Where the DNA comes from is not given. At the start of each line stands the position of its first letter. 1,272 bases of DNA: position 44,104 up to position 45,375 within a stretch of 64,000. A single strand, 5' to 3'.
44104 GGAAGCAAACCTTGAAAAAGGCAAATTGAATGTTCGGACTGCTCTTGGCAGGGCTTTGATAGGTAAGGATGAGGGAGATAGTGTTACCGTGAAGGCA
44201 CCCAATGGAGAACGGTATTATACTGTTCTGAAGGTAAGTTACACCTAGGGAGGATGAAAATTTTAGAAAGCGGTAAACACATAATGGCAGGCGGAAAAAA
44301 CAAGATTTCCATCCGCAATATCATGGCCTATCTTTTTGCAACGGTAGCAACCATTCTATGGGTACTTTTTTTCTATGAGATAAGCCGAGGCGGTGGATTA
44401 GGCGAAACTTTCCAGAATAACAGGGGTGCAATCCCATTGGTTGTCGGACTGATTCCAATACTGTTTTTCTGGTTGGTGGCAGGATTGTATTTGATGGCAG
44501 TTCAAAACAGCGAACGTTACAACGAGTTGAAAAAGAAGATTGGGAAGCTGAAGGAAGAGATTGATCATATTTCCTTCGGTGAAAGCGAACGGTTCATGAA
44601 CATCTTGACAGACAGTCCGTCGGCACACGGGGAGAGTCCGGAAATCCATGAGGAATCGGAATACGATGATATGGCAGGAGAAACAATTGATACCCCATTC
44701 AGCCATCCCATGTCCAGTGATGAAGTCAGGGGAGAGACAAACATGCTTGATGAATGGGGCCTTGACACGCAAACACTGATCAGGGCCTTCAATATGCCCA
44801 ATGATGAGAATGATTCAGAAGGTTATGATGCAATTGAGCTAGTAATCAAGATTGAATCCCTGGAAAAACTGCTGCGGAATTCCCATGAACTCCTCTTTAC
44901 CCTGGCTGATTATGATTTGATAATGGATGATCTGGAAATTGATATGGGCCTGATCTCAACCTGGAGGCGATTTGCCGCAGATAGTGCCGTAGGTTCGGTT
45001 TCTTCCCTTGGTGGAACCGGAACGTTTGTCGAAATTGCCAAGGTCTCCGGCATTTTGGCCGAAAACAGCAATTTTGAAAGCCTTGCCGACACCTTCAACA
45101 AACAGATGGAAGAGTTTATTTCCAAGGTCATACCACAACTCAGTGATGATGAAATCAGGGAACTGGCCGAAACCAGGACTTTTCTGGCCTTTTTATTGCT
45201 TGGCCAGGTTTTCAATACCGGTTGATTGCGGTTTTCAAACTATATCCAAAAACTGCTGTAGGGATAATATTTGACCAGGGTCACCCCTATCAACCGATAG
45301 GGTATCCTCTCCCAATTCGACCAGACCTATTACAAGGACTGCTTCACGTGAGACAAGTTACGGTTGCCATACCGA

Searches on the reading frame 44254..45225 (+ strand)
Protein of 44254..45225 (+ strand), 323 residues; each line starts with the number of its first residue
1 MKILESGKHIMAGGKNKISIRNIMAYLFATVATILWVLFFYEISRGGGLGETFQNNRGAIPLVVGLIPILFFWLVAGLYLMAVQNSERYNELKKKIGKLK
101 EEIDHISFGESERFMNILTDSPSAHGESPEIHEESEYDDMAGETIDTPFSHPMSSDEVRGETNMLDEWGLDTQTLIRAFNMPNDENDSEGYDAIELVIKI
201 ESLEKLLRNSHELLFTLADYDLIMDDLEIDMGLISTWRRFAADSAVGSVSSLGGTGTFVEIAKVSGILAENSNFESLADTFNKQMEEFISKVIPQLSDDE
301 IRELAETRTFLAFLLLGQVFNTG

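Call 7: search_protein_families(library=pfam, proteins=[window:44254-45225:+])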
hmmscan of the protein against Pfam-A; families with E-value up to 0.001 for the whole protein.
window:44254-45225:+ (323 aa): 0 families

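Call 15: find_encoding_contigs(protein=window:44254-45225:+, flank=10000, max_places=10)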
Protein window:44254-45225:+ (323 aa): no gene with exactly this product is on record in the collection.

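Call 21: find_homologous_proteins(query=window:44254-45225:+, max_evalue=1e-10)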
Query window:44254-45225:+ (323 aa): 15 proteins with E <= 1e-10 among 3230 candidates.
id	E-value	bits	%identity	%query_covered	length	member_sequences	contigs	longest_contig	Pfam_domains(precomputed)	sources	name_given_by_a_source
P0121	3.4e-203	692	98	100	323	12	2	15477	-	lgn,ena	-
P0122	2.1e-168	578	83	97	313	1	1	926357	-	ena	-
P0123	2.6e-168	577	85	97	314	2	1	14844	-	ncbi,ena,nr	ncbi:MAG: hypothetical protein OXF46_03255 [Rhodobacteraceae bacterium]|nr:hypothetical protein [Par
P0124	1.5e-166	571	84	97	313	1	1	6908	-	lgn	-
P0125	3.8e-166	570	84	97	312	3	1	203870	-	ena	-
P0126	1.9e-156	538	84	91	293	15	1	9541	-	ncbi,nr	ncbi:MAG: hypothetical protein F4203_05590 [Rhodobacteraceae bacterium]|nr:hypothetical protein [Par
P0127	4.0e-156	537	85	90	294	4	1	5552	-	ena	-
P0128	3.0e-152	524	82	91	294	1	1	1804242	-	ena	-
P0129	6.8e-150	517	83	89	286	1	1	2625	-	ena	-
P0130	2.2e-125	436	83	76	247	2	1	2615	-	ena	-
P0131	9.2e-115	401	60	97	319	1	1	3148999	-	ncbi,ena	-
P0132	2.4e-113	397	60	97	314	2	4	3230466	-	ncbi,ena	-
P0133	4.6e-110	386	58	97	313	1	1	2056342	-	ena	-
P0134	1.4e-109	384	60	97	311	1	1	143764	-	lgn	-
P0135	5.4e-106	373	57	91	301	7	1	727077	-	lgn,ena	-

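Call 22: find_encoding_contigs(protein=P0122, flank=10000, max_places=3)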
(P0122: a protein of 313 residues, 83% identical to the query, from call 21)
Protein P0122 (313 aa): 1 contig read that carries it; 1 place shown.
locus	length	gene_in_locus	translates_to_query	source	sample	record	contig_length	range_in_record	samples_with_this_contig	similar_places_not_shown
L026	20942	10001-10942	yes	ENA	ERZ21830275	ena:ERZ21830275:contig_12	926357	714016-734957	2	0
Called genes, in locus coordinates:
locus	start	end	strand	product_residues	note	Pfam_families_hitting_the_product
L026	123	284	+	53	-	PF04325:DUF465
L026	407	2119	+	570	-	PF00860:Xan_ur_permease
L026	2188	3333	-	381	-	PF12358:DUF3644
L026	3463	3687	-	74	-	PF09413:DUF2007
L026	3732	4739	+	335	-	PF00348:polyprenyl_synt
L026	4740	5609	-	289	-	PF00288:GHMP_kinases_N, PF08544:GHMP_kinases_C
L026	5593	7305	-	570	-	PF12895:ANAPC3 (faint), PF13431:TPR_17 (faint), PF07719:TPR_2 (faint), PF09976:TPR_21 (faint), PF13174:TPR_6 (faint), PF13374:TPR_10 (faint), PF13428:TPR_14 (faint), PF00515:TPR_1 (weak), +8 more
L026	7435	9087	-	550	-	PF00890:FAD_binding_2 (weak), PF01266:DAO (weak), PF01946:Thi4, PF03486:HI0933_like (weak), PF05834:Lycopene_cycl (weak), PF07992:Pyr_redox_2 (weak), PF21162:ETFQO_UQ-bd, PF05187:Fer4_ETF_QO, +2 more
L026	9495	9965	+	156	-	PF03449:GreA_GreB_N, PF01272:GreA_GreB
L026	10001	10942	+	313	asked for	-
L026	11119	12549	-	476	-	PF06782:UPF0236 (faint)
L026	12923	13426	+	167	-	-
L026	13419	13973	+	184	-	-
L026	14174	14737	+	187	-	-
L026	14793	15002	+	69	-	PF13403:Hint_2 (weak)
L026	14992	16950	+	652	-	-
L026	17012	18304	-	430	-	PF25994:HH_AprE, PF26002:Beta-barrel_AprE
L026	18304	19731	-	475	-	PF00664:ABC_membrane, PF00005:ABC_tran, PF02463:SMC_N (faint)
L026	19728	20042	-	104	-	-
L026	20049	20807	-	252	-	-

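Call 23: find_encoding_contigs(protein=P0125, flank=10000, max_places=3)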
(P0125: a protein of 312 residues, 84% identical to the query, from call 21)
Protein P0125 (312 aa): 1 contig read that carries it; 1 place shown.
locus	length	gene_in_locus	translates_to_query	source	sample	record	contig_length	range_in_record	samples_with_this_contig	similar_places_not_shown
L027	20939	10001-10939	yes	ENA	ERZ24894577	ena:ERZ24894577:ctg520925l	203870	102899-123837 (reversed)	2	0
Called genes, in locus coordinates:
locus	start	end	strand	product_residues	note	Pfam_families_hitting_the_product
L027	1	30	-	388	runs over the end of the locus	PF12358:DUF3644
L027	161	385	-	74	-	PF09413:DUF2007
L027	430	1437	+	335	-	PF00348:polyprenyl_synt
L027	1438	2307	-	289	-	PF00288:GHMP_kinases_N, PF08544:GHMP_kinases_C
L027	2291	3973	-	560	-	PF07719:TPR_2 (faint), PF09976:TPR_21 (faint), PF12895:ANAPC3 (faint), PF13174:TPR_6 (faint), PF13428:TPR_14 (faint), PF13431:TPR_17 (faint), PF13432:TPR_16 (faint), PF00515:TPR_1 (weak), +7 more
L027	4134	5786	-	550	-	PF00890:FAD_binding_2 (weak), PF01266:DAO (faint), PF01946:Thi4, PF05834:Lycopene_cycl (weak), PF07992:Pyr_redox_2 (faint), PF13450:NAD_binding_8 (weak), PF21162:ETFQO_UQ-bd, PF05187:Fer4_ETF_QO, +1 more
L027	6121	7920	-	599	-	-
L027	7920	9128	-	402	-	PF13433:Peripla_BP_5, PF13458:Peripla_BP_6, PF01094:ANF_receptor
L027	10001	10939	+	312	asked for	-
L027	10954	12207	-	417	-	PF03453:MoeA_N, PF00994:MoCF_biosynth, PF03454:MoeA_C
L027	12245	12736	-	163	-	PF03205:MobB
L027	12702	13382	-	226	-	PF12804:NTP_transf_3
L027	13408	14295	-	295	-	PF02634:FdhD-NarQ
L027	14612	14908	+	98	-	PF12096:DUF3572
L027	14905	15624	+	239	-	PF00702:Hydrolase, PF13419:HAD_2, PF13242:Hydrolase_like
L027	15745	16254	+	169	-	PF06253:MTTB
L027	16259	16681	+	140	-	PF06253:MTTB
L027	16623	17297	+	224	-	PF06253:MTTB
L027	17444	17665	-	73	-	PF01197:Ribosomal_L31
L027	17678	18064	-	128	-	PF01245:Ribosomal_L19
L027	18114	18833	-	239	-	PF01746:tRNA_m1G_MT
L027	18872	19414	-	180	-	PF01782:RimM, PF05239:PRC, PF24986:PRC_RimM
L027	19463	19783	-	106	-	PF00886:Ribosomal_S16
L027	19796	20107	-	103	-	PF01817:CM_2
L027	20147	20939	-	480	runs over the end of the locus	PF02881:SRP54_N, PF00448:SRP54, PF01656:CbiA (weak), PF02978:SRP_SPB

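Call 24: find_encoding_contigs(protein=P0128, flank=10000, max_places=3)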
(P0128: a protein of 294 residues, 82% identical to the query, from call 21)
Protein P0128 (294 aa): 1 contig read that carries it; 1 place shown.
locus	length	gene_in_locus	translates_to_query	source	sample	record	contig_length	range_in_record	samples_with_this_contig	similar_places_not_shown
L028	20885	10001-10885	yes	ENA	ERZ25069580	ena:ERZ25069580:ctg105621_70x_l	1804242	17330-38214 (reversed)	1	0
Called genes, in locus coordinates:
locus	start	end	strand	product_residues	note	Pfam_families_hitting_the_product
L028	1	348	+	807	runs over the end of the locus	PF02518:HATPase_c, PF00204:DNA_gyraseB, PF01751:Toprim, PF00986:DNA_gyraseB_C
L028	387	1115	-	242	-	PF01209:Ubie_methyltran (weak), PF13489:Methyltransf_23 (weak), PF13847:Methyltransf_31, PF08241:Methyltransf_11, PF08242:Methyltransf_12, PF13649:Methyltransf_25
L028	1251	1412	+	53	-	PF04325:DUF465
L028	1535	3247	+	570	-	PF00860:Xan_ur_permease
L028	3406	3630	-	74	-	PF09413:DUF2007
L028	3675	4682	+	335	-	PF00348:polyprenyl_synt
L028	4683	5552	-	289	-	PF00288:GHMP_kinases_N, PF08544:GHMP_kinases_C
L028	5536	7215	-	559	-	PF07719:TPR_2 (faint), PF09976:TPR_21 (faint), PF12895:ANAPC3 (faint), PF13174:TPR_6 (faint), PF13428:TPR_14 (faint), PF13431:TPR_17 (faint), PF13432:TPR_16 (faint), PF00515:TPR_1 (weak), +7 more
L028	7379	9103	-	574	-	PF00890:FAD_binding_2 (weak), PF01946:Thi4, PF03486:HI0933_like (weak), PF05834:Lycopene_cycl (weak), PF07992:Pyr_redox_2 (weak), PF13450:NAD_binding_8 (weak), PF21162:ETFQO_UQ-bd, PF05187:Fer4_ETF_QO, +2 more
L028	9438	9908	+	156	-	PF03449:GreA_GreB_N, PF01272:GreA_GreB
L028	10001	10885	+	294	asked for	-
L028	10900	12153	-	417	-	PF03453:MoeA_N, PF00994:MoCF_biosynth, PF03454:MoeA_C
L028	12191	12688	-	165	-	PF03205:MobB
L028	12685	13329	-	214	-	PF12804:NTP_transf_3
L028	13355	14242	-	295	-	PF02634:FdhD-NarQ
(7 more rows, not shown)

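Call 25: find_encoding_contigs(protein=P0126, flank=10000, max_places=8)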
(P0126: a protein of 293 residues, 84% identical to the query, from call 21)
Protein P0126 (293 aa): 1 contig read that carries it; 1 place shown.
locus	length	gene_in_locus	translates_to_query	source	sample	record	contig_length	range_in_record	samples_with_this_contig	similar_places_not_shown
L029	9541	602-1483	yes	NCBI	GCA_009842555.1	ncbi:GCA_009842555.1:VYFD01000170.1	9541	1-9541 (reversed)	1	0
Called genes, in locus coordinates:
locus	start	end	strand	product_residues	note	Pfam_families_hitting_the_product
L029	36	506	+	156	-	PF03449:GreA_GreB_N, PF01272:GreA_GreB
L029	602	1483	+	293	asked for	-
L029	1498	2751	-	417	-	PF03453:MoeA_N, PF00994:MoCF_biosynth, PF03454:MoeA_C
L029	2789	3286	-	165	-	PF03205:MobB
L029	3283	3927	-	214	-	PF12804:NTP_transf_3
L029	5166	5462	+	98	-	PF12096:DUF3572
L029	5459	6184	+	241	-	PF00702:Hydrolase, PF13419:HAD_2, PF13242:Hydrolase_like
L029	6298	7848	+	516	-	PF06253:MTTB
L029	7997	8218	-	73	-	PF01197:Ribosomal_L31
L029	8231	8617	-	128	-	PF01245:Ribosomal_L19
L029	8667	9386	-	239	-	PF01746:tRNA_m1G_MT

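Call 26: find_encoding_contigs(protein=P0123, flank=10000, max_places=4)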
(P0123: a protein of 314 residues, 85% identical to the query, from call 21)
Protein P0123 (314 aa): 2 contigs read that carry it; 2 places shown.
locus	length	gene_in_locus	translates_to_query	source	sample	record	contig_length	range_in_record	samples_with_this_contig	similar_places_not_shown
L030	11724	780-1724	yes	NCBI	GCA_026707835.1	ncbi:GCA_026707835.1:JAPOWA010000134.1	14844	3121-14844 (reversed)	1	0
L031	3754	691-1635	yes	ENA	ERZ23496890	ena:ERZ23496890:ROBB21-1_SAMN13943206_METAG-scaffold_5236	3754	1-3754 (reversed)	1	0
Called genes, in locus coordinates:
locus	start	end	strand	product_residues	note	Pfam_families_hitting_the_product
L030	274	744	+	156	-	PF03449:GreA_GreB_N, PF01272:GreA_GreB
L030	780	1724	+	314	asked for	-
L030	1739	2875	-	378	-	PF03453:MoeA_N, PF00994:MoCF_biosynth, PF03454:MoeA_C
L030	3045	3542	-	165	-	PF03205:MobB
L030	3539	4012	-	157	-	PF12804:NTP_transf_3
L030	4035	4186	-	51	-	PF12804:NTP_transf_3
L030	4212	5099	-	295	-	PF02634:FdhD-NarQ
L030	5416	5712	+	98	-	PF12096:DUF3572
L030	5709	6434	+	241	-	PF00702:Hydrolase, PF13419:HAD_2, PF13242:Hydrolase_like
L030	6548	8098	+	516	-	PF06253:MTTB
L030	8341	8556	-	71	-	-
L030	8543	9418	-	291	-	PF25145:NfeD1b_N (weak), PF01972:SDH_protease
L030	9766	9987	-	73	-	PF01197:Ribosomal_L31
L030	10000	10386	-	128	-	PF01245:Ribosomal_L19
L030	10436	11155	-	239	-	PF01746:tRNA_m1G_MT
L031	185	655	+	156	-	PF03449:GreA_GreB_N, PF01272:GreA_GreB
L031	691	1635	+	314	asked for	-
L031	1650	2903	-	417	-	PF03453:MoeA_N, PF00994:MoCF_biosynth, PF03454:MoeA_C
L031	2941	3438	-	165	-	PF03205:MobB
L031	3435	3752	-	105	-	?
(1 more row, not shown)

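Call 27: find_encoding_contigs(protein=P0131, flank=10000, max_places=2)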
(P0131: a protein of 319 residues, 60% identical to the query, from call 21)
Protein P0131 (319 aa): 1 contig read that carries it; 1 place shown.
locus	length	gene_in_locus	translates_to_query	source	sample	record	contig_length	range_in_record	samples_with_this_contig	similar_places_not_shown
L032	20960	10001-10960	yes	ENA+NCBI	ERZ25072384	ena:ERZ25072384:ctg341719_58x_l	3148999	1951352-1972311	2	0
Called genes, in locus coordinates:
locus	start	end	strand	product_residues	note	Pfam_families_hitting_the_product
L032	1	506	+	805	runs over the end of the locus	PF02518:HATPase_c, PF00204:DNA_gyraseB, PF01751:Toprim, PF00986:DNA_gyraseB_C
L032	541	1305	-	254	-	PF13489:Methyltransf_23 (weak), PF13847:Methyltransf_31 (weak), PF08241:Methyltransf_11, PF08242:Methyltransf_12 (weak), PF13649:Methyltransf_25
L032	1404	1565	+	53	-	PF04325:DUF465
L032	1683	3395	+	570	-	PF00860:Xan_ur_permease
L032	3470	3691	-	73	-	PF09413:DUF2007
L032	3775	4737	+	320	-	PF00348:polyprenyl_synt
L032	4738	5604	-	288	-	PF00288:GHMP_kinases_N, PF08544:GHMP_kinases_C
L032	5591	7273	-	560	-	PF07719:TPR_2 (faint), PF09976:TPR_21 (faint), PF13181:TPR_8 (faint), PF13428:TPR_14 (faint), PF12895:ANAPC3 (weak), PF13432:TPR_16 (weak), PF14559:TPR_19 (weak), PF13414:TPR_11 (weak), +10 more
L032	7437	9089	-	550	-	PF00890:FAD_binding_2 (weak), PF01266:DAO (weak), PF01946:Thi4, PF03486:HI0933_like (weak), PF05834:Lycopene_cycl (weak), PF07992:Pyr_redox_2 (weak), PF21162:ETFQO_UQ-bd, PF05187:Fer4_ETF_QO, +2 more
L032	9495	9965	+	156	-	PF03449:GreA_GreB_N, PF01272:GreA_GreB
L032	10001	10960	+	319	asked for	-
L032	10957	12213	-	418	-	PF03453:MoeA_N, PF00994:MoCF_biosynth, PF03454:MoeA_C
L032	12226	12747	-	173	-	PF03205:MobB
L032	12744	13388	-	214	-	PF12804:NTP_transf_3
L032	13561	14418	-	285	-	PF02634:FdhD-NarQ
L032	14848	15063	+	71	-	PF12096:DUF3572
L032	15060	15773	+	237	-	PF00702:Hydrolase, PF13419:HAD_2, PF13242:Hydrolase_like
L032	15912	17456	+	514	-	PF06253:MTTB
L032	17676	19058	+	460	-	PF01235:Na_Ala_symp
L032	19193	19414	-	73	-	PF01197:Ribosomal_L31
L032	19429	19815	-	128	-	PF01245:Ribosomal_L19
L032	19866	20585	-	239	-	PF01746:tRNA_m1G_MT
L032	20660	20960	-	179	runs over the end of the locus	PF01782:RimM, PF05239:PRC, PF24986:PRC_RimM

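Call 35: list_cluster_members(proteins=[P0126, P0123, P0124, P0127, P0129, P0130, P0125])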
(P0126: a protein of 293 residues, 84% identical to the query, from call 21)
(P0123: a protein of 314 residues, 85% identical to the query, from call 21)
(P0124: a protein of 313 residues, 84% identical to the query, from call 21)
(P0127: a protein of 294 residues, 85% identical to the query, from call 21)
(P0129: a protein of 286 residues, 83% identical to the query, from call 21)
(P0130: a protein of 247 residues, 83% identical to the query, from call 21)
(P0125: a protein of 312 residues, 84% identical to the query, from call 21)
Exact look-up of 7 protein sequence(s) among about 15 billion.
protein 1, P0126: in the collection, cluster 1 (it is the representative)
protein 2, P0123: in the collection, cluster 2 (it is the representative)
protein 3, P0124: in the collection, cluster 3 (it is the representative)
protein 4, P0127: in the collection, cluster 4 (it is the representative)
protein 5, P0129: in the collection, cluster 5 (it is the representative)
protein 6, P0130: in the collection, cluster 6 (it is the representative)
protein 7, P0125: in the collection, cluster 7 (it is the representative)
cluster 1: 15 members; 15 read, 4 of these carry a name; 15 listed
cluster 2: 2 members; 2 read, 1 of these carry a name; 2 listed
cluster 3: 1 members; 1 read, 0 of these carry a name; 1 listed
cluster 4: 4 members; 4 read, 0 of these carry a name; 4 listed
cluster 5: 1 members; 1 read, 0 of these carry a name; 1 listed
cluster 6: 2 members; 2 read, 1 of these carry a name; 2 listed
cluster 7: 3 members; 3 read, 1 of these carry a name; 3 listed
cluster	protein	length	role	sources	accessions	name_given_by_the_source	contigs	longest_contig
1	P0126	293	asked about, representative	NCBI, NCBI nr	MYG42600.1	MAG: hypothetical protein F4203_05590 [Rhodobacteraceae bacterium] | hypothetical protein [Paracoccaceae bacterium]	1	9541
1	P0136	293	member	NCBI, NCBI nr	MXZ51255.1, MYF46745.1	MAG: hypothetical protein F4Z09_10695 [Rhodobacteraceae bacterium] | hypothetical protein [Paracoccaceae bacterium]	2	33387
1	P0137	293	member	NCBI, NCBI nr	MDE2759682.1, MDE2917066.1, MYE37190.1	MAG: hypothetical protein OXH90_05205 [Paracoccaceae bacterium] | hypothetical protein [Paracoccaceae bacterium]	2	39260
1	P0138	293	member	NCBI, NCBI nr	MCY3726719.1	MAG: hypothetical protein OXF95_08805 [Rhodobacteraceae bacterium] | hypothetical protein [Paracoccaceae bacterium]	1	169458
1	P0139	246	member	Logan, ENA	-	-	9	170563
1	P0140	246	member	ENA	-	-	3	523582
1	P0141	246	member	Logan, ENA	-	-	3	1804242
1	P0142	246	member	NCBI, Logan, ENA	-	-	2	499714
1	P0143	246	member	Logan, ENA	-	-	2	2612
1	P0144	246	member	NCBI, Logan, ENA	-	-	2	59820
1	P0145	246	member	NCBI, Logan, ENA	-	-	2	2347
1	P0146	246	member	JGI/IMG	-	-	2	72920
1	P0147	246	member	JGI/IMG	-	-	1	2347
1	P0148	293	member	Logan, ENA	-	-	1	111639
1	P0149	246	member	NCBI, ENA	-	-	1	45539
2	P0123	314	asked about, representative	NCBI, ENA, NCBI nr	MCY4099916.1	MAG: hypothetical protein OXF46_03255 [Rhodobacteraceae bacterium] | hypothetical protein [Paracoccaceae bacterium]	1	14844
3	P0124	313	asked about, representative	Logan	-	-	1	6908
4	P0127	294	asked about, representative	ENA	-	-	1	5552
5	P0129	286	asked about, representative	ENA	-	-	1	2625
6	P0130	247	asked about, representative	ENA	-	-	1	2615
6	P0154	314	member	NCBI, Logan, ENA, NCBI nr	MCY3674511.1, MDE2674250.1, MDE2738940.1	MAG: hypothetical protein OXH65_03995 [Paracoccaceae bacterium] | hypothetical protein [Paracoccaceae bacterium]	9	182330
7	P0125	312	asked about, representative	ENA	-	-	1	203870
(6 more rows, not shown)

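Call 36: find_encoding_contigs(protein=P0139, flank=9000, max_places=10)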
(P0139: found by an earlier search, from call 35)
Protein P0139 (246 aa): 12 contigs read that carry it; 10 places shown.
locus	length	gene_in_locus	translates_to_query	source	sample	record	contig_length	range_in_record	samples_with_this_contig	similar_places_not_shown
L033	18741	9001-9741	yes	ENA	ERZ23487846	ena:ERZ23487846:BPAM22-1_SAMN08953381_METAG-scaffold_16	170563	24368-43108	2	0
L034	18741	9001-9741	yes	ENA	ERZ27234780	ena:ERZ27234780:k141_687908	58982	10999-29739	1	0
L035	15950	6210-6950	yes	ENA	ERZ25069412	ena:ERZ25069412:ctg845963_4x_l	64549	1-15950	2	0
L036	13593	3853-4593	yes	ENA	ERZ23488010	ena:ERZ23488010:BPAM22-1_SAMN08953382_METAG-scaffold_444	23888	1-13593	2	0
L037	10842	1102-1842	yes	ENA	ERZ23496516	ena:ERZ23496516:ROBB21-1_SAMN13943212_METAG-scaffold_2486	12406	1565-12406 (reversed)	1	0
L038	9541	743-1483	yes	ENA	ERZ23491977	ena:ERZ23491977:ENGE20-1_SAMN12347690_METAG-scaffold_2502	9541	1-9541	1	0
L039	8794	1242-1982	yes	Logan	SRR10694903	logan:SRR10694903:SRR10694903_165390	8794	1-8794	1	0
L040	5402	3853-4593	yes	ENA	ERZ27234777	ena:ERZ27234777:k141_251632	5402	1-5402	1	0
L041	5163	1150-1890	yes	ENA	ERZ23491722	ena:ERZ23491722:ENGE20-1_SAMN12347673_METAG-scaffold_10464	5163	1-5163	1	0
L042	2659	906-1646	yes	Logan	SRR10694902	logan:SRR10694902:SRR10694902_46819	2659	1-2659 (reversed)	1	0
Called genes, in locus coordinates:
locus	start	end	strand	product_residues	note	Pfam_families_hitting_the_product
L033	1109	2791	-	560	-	PF07719:TPR_2 (faint), PF09976:TPR_21 (faint), PF12895:ANAPC3 (faint), PF13174:TPR_6 (faint), PF13428:TPR_14 (faint), PF13431:TPR_17 (faint), PF13432:TPR_16 (faint), PF00515:TPR_1 (weak), +7 more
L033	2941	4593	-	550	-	PF00890:FAD_binding_2 (weak), PF01266:DAO (weak), PF01946:Thi4, PF03486:HI0933_like (weak), PF05834:Lycopene_cycl (weak), PF07992:Pyr_redox_2 (weak), PF21162:ETFQO_UQ-bd, PF05187:Fer4_ETF_QO, +2 more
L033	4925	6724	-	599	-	-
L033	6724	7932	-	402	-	PF13433:Peripla_BP_5, PF13458:Peripla_BP_6, PF01094:ANF_receptor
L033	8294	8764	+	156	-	PF03449:GreA_GreB_N, PF01272:GreA_GreB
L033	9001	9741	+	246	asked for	-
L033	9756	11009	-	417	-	PF03453:MoeA_N, PF00994:MoCF_biosynth, PF03454:MoeA_C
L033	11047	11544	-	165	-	PF03205:MobB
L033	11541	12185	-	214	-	PF12804:NTP_transf_3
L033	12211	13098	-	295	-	PF02634:FdhD-NarQ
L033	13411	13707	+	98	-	PF12096:DUF3572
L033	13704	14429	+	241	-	PF00702:Hydrolase, PF13419:HAD_2, PF13242:Hydrolase_like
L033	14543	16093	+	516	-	PF06253:MTTB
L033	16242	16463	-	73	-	PF01197:Ribosomal_L31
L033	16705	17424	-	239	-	PF01746:tRNA_m1G_MT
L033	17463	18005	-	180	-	PF01782:RimM, PF05239:PRC, PF24986:PRC_RimM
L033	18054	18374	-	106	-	PF00886:Ribosomal_S16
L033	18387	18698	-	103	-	PF01817:CM_2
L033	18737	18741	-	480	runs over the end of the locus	PF02881:SRP54_N, PF00448:SRP54, PF01656:CbiA (weak), PF02978:SRP_SPB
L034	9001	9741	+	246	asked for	-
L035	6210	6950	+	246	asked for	-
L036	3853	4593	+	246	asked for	-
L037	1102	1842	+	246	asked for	-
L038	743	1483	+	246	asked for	-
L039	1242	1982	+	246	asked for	-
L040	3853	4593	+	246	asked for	-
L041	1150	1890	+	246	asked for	-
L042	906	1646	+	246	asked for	-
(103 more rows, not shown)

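Call 37: find_encoding_contigs(protein=P0154, flank=9000, max_places=10)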
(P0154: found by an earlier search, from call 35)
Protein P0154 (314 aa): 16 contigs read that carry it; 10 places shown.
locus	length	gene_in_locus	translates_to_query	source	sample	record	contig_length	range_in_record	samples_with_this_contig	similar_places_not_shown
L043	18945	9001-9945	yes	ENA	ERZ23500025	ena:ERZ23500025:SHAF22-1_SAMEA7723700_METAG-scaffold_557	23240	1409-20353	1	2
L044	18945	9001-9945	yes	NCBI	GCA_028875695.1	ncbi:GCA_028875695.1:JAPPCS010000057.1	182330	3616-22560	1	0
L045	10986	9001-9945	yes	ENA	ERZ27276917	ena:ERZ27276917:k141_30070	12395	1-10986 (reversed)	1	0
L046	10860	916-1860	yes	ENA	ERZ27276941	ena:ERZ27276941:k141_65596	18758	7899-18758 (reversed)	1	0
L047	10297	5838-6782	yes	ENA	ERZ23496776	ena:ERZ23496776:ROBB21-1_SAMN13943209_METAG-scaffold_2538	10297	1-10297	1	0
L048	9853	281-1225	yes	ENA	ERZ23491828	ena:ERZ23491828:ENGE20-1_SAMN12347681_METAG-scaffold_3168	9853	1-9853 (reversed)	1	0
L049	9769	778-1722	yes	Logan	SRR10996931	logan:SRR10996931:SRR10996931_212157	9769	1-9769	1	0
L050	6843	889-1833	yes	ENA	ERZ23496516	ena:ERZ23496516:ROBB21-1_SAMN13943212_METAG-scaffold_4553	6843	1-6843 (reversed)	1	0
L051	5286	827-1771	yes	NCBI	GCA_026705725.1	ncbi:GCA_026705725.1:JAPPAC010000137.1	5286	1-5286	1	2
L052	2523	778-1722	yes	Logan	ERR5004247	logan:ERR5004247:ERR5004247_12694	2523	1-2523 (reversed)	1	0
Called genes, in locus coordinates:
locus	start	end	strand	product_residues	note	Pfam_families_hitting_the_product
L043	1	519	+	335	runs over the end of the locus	PF00348:polyprenyl_synt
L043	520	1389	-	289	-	PF00288:GHMP_kinases_N, PF08544:GHMP_kinases_C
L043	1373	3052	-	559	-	PF07719:TPR_2 (faint), PF12895:ANAPC3 (faint), PF13174:TPR_6 (faint), PF13428:TPR_14 (faint), PF13431:TPR_17 (faint), PF13432:TPR_16 (faint), PF14559:TPR_19 (faint), PF00515:TPR_1 (weak), +5 more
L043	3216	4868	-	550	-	PF00890:FAD_binding_2 (weak), PF01266:DAO (weak), PF01946:Thi4, PF03486:HI0933_like (weak), PF05834:Lycopene_cycl (weak), PF13450:NAD_binding_8, PF21162:ETFQO_UQ-bd, PF05187:Fer4_ETF_QO, +2 more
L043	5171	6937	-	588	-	-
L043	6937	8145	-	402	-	PF13433:Peripla_BP_5 (weak), PF13458:Peripla_BP_6, PF01094:ANF_receptor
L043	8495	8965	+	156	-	PF03449:GreA_GreB_N, PF01272:GreA_GreB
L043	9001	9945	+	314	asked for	-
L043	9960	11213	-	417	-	PF03453:MoeA_N, PF00994:MoCF_biosynth, PF03454:MoeA_C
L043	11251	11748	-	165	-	PF03205:MobB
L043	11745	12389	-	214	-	PF12804:NTP_transf_3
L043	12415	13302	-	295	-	PF02634:FdhD-NarQ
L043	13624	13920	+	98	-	PF12096:DUF3572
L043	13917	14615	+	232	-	PF00702:Hydrolase, PF13419:HAD_2, PF13242:Hydrolase_like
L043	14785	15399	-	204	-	PF03308:MeaB (faint), PF02492:cobW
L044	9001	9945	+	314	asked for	-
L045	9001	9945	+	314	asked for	-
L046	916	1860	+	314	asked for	-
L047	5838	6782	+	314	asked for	-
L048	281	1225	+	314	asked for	-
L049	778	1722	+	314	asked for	-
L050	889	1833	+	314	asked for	-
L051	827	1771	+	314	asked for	-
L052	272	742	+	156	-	PF03449:GreA_GreB_N, PF01272:GreA_GreB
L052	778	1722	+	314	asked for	-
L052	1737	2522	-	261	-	?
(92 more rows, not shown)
